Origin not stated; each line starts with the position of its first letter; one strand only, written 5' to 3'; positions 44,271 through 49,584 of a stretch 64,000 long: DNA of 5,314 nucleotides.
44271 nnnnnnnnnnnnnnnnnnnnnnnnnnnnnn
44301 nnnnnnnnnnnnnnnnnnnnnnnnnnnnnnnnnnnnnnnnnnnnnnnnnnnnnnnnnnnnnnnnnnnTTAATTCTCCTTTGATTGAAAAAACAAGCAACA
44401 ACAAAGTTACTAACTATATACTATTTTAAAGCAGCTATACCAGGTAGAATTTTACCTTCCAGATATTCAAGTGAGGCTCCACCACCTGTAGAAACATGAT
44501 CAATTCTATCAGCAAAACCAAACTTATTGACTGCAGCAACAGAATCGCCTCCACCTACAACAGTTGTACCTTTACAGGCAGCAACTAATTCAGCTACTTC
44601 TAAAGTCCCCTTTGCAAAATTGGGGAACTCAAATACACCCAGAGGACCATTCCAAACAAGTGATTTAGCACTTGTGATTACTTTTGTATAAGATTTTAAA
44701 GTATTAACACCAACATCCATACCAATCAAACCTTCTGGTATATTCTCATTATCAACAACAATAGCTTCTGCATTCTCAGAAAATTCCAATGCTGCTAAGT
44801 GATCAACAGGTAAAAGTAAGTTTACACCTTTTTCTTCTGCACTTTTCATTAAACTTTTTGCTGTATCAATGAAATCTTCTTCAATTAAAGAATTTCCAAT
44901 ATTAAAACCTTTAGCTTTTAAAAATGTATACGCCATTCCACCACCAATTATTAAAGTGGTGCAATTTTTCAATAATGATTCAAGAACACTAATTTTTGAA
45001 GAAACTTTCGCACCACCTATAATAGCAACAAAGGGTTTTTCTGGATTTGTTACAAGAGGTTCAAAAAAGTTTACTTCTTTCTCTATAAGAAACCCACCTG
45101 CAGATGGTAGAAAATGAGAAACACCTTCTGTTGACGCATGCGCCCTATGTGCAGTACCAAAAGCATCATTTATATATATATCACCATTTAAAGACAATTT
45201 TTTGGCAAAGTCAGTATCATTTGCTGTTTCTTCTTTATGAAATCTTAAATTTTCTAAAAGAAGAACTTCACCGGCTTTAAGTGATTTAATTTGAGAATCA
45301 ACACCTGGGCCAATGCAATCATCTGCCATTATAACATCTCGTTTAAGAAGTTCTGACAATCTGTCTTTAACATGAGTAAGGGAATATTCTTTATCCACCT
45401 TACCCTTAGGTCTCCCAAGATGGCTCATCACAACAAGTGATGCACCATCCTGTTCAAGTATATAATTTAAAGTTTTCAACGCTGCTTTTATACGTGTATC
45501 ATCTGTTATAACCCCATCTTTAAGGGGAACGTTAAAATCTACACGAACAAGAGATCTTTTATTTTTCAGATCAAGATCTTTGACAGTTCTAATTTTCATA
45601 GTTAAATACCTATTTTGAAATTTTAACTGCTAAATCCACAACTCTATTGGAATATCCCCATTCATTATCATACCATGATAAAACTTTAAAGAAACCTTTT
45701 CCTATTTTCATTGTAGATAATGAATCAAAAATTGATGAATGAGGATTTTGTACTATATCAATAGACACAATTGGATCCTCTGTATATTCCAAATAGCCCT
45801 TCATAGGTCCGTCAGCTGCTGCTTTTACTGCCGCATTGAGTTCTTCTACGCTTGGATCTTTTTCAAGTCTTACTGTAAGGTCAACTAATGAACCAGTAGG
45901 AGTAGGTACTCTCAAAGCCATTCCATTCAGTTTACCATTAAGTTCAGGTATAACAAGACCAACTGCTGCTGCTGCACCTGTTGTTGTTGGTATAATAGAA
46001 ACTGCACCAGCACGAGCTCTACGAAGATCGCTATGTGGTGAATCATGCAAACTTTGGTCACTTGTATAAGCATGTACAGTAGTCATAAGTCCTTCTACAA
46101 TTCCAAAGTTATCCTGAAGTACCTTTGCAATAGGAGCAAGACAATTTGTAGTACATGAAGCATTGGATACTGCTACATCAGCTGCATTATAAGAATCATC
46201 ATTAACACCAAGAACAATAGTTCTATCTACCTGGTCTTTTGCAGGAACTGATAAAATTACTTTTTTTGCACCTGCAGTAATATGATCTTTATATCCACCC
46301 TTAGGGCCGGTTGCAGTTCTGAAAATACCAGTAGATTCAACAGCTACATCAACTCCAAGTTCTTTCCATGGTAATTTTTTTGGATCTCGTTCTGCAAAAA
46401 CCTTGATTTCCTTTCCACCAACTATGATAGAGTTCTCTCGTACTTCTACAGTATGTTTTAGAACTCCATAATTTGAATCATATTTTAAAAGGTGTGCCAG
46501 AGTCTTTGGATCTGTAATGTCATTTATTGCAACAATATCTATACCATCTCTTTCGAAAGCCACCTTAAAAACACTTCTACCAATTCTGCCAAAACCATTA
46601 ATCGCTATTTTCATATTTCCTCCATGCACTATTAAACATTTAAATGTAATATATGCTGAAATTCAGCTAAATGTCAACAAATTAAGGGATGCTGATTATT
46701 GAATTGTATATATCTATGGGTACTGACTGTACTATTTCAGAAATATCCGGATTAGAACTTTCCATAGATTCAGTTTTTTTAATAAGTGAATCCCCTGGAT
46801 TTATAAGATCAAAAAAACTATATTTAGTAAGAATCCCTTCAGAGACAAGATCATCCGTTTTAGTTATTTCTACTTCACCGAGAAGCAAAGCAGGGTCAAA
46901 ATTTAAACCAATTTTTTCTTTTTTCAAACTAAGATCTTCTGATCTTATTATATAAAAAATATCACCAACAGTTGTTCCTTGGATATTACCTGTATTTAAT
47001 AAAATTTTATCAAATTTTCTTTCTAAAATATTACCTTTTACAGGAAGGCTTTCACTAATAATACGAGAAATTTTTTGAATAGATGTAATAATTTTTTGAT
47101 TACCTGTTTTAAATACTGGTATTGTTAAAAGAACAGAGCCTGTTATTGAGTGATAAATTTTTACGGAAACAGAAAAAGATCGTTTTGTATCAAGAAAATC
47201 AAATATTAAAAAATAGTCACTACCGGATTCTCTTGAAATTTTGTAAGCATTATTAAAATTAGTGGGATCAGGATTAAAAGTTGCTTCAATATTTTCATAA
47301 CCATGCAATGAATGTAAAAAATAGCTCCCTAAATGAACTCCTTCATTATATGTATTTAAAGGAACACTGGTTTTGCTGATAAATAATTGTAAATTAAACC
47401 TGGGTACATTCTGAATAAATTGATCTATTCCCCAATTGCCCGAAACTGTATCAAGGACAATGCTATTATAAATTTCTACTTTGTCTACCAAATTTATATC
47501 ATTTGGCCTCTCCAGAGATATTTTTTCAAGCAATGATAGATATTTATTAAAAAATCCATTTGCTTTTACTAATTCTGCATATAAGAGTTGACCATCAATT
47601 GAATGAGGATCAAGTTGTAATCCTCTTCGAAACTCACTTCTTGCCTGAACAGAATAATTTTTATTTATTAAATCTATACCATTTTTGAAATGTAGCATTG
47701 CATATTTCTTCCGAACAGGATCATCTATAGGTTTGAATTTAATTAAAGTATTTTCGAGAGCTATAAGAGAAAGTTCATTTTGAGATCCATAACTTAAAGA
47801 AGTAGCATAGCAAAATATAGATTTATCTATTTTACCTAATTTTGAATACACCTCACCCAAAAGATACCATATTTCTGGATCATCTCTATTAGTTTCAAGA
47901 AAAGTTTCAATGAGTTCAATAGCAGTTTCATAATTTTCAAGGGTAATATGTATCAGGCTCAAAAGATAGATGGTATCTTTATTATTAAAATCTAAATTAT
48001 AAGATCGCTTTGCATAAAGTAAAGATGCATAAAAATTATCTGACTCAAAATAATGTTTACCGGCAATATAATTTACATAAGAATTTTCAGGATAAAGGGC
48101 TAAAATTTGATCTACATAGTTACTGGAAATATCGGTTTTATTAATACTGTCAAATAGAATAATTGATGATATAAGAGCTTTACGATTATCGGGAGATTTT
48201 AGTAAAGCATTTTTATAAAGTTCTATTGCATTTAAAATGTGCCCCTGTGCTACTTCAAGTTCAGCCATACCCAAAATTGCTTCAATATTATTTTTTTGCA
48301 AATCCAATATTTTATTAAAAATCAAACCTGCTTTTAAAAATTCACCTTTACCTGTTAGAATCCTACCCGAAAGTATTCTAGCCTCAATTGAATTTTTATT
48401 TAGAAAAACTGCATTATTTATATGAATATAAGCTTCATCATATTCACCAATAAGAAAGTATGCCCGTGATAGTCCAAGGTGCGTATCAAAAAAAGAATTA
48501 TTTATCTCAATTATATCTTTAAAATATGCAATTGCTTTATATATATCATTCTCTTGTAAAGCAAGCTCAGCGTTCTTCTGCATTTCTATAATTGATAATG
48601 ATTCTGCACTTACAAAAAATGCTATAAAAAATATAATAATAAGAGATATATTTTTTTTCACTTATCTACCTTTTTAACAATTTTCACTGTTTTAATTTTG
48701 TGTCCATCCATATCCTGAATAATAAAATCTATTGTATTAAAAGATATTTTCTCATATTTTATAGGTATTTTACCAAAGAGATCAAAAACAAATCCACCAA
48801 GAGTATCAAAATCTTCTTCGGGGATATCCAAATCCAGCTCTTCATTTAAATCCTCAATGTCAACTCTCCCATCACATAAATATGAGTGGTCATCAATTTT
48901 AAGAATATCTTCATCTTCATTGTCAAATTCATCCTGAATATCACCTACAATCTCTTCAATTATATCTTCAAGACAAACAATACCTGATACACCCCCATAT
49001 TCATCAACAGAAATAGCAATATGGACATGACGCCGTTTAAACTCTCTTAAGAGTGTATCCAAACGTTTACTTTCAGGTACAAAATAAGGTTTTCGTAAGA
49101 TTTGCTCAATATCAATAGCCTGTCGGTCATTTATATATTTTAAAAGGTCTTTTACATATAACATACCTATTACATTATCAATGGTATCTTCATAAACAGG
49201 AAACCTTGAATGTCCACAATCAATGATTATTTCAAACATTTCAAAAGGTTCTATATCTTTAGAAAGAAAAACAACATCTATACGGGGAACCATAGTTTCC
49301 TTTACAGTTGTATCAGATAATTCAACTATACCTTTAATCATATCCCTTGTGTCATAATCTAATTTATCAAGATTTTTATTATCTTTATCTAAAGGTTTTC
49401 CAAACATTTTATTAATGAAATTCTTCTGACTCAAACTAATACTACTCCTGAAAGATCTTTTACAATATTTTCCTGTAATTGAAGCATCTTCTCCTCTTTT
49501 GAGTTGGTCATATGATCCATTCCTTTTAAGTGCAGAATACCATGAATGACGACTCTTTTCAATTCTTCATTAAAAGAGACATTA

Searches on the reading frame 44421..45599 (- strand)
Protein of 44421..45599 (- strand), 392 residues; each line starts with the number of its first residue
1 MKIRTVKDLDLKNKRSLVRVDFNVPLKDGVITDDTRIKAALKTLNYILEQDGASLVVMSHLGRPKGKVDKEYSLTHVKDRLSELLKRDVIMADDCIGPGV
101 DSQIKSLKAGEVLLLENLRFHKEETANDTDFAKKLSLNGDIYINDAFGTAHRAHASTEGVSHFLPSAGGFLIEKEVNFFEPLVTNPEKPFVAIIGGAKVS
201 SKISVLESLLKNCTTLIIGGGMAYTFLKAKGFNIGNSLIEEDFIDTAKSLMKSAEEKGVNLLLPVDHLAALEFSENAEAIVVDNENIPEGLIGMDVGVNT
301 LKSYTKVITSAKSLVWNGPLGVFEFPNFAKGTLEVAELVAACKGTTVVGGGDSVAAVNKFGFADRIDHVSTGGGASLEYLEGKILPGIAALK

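Call 61: search_protein_families(library=pfam, proteins=[window:44421-45599:-], max_evalue=0.000001)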
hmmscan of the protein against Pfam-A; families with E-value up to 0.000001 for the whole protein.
window:44421-45599:- (392 aa): 1 family
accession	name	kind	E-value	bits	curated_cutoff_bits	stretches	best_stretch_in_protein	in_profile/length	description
PF00162.24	PGK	-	8.2e-158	525.8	27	1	6-383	1-379/379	Phosphoglycerate kinase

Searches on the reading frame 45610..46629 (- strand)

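Call 62: search_protein_families(library=pfam, proteins=[window:45610-46629:-], max_evalue=0.000001)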
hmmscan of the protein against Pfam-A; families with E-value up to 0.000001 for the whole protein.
window:45610-46629:- (339 aa): 2 families
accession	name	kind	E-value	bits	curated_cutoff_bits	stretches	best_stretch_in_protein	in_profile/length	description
PF02800.25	Gp_dh_C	-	8.7e-67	224.1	24.4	1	164-320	1-158/158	Glyceraldehyde 3-phosphate dehydrogenase, C-terminal domain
PF00044.30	Gp_dh_N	-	1.5e-40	138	31.7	1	6-105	1-100/101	Glyceraldehyde 3-phosphate dehydrogenase, NAD binding domain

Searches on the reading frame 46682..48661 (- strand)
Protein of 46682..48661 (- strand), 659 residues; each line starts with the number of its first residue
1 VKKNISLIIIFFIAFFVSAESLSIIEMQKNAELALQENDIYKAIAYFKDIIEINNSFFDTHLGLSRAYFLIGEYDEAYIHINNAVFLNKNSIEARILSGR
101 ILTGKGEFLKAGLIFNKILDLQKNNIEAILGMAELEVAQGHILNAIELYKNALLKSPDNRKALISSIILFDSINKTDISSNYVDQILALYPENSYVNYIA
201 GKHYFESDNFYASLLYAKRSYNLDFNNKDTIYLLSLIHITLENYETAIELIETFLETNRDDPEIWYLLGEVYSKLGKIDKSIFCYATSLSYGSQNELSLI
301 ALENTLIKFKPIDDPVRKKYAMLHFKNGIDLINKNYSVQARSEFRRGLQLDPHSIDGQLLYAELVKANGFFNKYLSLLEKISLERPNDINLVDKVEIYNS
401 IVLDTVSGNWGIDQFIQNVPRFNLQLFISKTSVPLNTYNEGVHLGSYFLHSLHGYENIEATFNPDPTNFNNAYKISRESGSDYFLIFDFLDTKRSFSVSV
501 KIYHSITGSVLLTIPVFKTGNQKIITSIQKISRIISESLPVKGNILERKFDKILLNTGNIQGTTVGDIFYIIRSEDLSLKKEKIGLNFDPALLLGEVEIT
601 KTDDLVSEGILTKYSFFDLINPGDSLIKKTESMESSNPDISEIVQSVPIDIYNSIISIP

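Call 62: search_protein_families(library=pfam, proteins=[window:46682-48661:-], max_evalue=0.000001)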
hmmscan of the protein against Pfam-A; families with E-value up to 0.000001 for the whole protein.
window:46682-48661:- (659 aa): 12 families
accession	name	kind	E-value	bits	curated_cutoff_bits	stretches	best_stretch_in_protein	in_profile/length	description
PF14559.12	TPR_19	-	1.1e-23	83.7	25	0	34-84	1-51/68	Tetratricopeptide repeat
PF07719.23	TPR_2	-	6.3e-19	66.9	27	0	262-291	1-30/34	Tetratricopeptide repeat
PF13428.12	TPR_14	-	6e-18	64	23.5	0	232-270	5-43/44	Tetratricopeptide repeat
PF13181.12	TPR_8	-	3.5e-15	55.2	25.7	0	263-290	2-29/34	Tetratricopeptide repeat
PF12895.13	ANAPC3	-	3.5e-13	50.1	27.2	1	214-284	9-78/82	Anaphase-promoting complex, cyclosome, subunit 3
PF00515.34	TPR_1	-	1.1e-11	44.5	27.8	0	262-289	1-28/34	Tetratricopeptide repeat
PF13432.12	TPR_16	-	2.1e-11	44.5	32.7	0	233-281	2-50/65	Tetratricopeptide repeat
PF13431.12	TPR_17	-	6.7e-10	38.9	24.4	0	251-282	2-33/34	Tetratricopeptide repeat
PF23914.1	TPR_CcmH_CycH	-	1e-09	38.9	42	0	64-159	56-154/158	Cytochrome c-type biogenesis protein H TPR domain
PF25062.1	ARM_TT21_N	-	1.5e-08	35.1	40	0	66-167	108-209/222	Tetratricopeptide repeat protein 21 N-terminal ARM repeat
PF13414.12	TPR_11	-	4e-08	33.3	26.8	0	242-276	8-42/42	TPR repeat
PF13424.12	TPR_12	-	4.8e-08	33.5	30.1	0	241-289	23-72/77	Tetratricopeptide repeat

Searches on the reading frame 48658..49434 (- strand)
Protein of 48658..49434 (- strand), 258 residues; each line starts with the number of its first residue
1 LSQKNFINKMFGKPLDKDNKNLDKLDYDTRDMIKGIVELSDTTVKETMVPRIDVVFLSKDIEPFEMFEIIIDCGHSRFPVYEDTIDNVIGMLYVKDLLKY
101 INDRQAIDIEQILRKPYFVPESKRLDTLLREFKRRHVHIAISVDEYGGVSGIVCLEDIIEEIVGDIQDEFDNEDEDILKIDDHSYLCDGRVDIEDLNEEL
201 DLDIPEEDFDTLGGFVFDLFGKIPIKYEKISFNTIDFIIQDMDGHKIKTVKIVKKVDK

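Call 62: search_protein_families(library=pfam, proteins=[window:48658-49434:-], max_evalue=0.000001)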
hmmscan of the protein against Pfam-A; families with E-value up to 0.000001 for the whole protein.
window:48658-49434:- (258 aa): 2 families
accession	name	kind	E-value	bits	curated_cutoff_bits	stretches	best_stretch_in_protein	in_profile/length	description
PF03471.22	CorC_HlyC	-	1.4e-26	92.8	27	1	179-254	2-79/81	Transporter associated domain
PF00571.33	CBS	-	9.9e-13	48.7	24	1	111-163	3-56/57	CBS domain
